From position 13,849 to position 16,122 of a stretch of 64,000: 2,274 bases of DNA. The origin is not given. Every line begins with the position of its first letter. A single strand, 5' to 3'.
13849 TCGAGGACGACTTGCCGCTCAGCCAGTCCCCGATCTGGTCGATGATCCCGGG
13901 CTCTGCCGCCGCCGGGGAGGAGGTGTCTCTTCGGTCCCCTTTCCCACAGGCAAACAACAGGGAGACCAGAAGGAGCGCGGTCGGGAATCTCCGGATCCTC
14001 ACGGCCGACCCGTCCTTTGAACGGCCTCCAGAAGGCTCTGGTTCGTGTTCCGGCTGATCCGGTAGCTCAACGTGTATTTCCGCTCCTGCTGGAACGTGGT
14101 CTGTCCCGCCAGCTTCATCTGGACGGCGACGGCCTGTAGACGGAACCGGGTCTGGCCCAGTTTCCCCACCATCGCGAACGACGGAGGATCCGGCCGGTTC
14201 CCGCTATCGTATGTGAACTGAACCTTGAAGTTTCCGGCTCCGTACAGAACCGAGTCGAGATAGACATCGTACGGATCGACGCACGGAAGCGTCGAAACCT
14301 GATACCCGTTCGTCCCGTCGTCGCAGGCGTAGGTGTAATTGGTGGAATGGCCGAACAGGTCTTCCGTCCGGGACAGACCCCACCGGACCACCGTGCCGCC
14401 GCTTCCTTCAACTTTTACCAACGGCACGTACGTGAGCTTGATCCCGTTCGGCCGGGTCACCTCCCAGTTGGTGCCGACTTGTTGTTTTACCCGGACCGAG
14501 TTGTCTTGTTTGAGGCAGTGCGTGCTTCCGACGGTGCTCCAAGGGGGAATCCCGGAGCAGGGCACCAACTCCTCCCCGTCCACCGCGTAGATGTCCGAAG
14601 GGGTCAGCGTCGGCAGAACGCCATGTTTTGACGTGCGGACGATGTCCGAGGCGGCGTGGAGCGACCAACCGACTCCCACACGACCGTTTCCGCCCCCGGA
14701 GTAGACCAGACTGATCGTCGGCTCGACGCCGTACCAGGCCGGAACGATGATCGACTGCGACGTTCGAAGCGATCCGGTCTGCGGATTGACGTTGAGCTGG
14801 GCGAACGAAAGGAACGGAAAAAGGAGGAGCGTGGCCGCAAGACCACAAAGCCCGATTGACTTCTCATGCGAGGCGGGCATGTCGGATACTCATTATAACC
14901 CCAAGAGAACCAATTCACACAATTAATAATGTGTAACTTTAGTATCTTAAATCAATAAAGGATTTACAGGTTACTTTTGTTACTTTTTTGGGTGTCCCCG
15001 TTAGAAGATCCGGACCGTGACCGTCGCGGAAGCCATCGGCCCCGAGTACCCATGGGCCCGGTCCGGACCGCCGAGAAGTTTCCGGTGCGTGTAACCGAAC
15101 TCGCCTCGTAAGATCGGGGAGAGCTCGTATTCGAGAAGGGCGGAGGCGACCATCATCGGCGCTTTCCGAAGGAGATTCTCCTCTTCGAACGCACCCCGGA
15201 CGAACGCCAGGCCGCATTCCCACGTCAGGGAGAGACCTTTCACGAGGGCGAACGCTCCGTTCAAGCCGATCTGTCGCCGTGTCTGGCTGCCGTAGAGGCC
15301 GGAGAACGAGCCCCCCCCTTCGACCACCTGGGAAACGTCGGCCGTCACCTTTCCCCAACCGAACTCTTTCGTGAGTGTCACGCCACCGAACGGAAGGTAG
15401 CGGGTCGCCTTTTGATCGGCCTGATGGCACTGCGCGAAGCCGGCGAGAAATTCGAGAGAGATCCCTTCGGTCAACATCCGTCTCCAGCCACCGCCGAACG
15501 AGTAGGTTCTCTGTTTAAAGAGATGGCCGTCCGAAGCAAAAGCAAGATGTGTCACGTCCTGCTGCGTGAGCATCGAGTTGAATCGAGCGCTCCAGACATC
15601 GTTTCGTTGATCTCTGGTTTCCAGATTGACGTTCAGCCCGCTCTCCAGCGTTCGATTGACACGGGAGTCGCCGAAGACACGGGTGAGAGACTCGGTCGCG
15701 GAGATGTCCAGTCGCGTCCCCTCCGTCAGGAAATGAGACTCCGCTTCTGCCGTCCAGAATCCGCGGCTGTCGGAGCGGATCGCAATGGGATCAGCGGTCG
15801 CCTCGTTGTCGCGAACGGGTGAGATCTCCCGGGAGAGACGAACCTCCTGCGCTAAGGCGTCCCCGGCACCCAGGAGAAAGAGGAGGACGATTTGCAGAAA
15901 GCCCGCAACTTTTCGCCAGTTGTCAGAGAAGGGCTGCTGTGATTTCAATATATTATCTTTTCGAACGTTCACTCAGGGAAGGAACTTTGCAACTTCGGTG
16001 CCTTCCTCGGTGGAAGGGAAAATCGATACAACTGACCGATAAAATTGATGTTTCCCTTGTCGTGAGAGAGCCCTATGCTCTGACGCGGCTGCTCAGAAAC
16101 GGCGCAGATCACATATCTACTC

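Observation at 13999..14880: SpvB/TcB N-domain encoded as a separate secreted protein, GTGA-coupled to the RHS gene, with no TcA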

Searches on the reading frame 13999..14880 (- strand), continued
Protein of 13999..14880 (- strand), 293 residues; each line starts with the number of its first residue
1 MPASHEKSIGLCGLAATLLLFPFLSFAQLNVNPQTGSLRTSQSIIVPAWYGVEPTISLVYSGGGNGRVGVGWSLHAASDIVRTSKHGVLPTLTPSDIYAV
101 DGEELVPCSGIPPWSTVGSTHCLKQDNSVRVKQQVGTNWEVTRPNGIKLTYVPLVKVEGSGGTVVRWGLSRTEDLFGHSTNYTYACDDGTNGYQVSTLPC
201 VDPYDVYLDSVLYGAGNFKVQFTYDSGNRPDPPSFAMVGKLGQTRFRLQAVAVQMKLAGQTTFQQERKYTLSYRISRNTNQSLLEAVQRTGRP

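Call 43: find_related_loci(query=A2, collection=genome_contigs, flank=10000)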
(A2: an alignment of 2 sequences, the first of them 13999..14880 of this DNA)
Query A2 (293 aa) in genome_contigs; peptide patterns used: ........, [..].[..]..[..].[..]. (x = any residue, [..] = any of these).
53 stretches matched a pattern; 12 encode a relative of the query (tblastn E <= 1e-3); 12 distinct loci.
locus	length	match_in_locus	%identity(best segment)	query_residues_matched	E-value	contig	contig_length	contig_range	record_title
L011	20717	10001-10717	35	36-291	1e-28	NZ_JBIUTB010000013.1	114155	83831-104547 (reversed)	Amycolatopsis sp. NPDC088138 NPDC088138_187_E11.ctg-0013, whole genome shotgun sequence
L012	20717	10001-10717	35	36-291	1e-28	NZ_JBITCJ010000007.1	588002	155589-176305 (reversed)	Amycolatopsis sp. NPDC051758 NPDC051758_379_E10.ctg-0007, whole genome shotgun sequence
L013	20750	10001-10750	32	34-292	3e-28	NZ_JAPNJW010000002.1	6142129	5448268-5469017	Nannocystis sp. RBIL2 ctg.s1.000001F, whole genome shotgun sequence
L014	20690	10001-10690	34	31-292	2e-27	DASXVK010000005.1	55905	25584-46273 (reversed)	MAG TPA_asm: Polyangia bacterium isolate SMAG_U4743 k141_223118, whole genome shotgun sequence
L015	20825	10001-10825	33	12-291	3e-28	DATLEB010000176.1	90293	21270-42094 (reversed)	MAG TPA_asm: Kofleriaceae bacterium isolate SMAG_U14365 k141_4099160, whole genome shotgun sequence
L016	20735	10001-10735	32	31-292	1e-25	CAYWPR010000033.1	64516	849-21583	MAG TPA_asm: uncultured Myxococcales bacterium isolate SRP189682_co2_70 genome assembly, contig: NODE_340_length_64516_c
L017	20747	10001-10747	31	36-291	2e-25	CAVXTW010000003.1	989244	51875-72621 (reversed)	MAG: uncultured delta proteobacterium isolate MFD04935.bin.2.27 genome assembly, contig: contig_1414, whole genome shotg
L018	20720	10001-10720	34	36-292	1e-32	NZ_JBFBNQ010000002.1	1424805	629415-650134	Kribbella sp. NPDC056861 NPDC056861_T12_H9.ctg-0002, whole genome shotgun sequence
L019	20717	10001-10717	32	36-292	9e-24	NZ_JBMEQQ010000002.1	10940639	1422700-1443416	Archangium gephyra strain PVMSAZ contig_1, whole genome shotgun sequence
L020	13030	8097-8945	29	28-292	4e-21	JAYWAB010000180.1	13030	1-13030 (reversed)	MAG: Aestuariivirga sp. isolate GL92_DN_metabinner_6 GL92_DN_metabinner_6_179, whole genome shotgun sequence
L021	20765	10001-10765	29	33-292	7e-18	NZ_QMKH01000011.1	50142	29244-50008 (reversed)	Microvirga flavescens strain c27j1 contig11, whole genome shotgun sequence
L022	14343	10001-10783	30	27-292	1e-16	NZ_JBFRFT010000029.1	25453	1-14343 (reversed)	Microvirga sp. 2TAF3 SCAFFOLD_28, whole genome shotgun sequence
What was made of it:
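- Closest known: Sec-exported 'TcdB/TcaC-type' RHS polymorphic toxins. Same: Found in environmental bacteria such as Myxococcota, Actinomycetota and Alphaproteobacteria (call 43).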

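Call 71: list_cluster_members(proteins=[P0001, P0151, P0002])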
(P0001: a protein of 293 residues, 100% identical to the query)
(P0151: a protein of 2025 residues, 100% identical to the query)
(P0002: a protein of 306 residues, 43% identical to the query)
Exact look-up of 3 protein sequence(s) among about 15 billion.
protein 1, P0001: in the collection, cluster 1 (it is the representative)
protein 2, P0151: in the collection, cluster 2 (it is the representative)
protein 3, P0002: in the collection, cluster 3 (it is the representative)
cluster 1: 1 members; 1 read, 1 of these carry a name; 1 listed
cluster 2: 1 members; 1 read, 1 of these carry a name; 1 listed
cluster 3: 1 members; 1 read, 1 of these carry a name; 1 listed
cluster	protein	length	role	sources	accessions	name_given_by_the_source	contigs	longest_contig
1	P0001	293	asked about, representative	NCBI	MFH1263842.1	MAG: SpvB/TcaC N-terminal domain-containing protein [Pseudomonadota bacterium]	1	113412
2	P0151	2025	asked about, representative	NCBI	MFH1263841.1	MAG: FG-GAP-like repeat-containing protein [Pseudomonadota bacterium]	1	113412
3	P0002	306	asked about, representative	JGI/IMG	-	hypothetical protein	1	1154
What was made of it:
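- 13999..14880 (-): ORF1: 293-aa secreted stand-alone SpvB/TcB N-terminal domain protein (NCBI MFH1263842.1). Accession from call 71.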

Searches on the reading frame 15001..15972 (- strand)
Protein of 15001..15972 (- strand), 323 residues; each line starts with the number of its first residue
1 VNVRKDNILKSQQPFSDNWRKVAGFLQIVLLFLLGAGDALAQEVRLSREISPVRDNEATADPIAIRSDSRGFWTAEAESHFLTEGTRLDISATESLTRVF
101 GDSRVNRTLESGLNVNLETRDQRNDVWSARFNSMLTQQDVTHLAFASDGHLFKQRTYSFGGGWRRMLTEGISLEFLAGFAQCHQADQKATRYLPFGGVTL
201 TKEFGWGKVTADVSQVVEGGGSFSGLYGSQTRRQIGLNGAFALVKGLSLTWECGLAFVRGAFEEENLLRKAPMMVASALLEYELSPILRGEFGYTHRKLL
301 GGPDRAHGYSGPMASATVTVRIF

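Call 6: search_protein_families(library=pfam, proteins=[window:15001-15972:-], max_evalue=0.01)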
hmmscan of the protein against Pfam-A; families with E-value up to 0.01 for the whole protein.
window:15001-15972:- (323 aa): 0 families

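Call 7: search_protein_families(library=ncbifam, proteins=[window:15001-15972:-], max_evalue=0.01)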
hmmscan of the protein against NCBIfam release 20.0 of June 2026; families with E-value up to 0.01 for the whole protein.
window:15001-15972:- (323 aa): 0 families

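Call 52: search_protein_families(library=pfam, proteins=[window:15001-15972:-], max_evalue=10)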
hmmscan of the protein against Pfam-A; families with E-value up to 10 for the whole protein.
window:15001-15972:- (323 aa): 1 family
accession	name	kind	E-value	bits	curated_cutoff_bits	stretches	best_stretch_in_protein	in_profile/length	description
PF16024.10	DUF4785_1st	-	0.13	12.8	24.2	1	47-141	13-101/145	Domain of unknown function (DUF4785) N-terminal domain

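Call 70: search_protein_families(library=ncbifam, proteins=[window:15001-15972:-], max_evalue=10)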
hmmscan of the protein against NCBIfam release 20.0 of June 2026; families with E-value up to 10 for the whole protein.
window:15001-15972:- (323 aa): 0 families
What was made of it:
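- Checked: The ORF at 15001..15972 has no Pfam or NCBIfam hit (calls 6, 52, 70).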
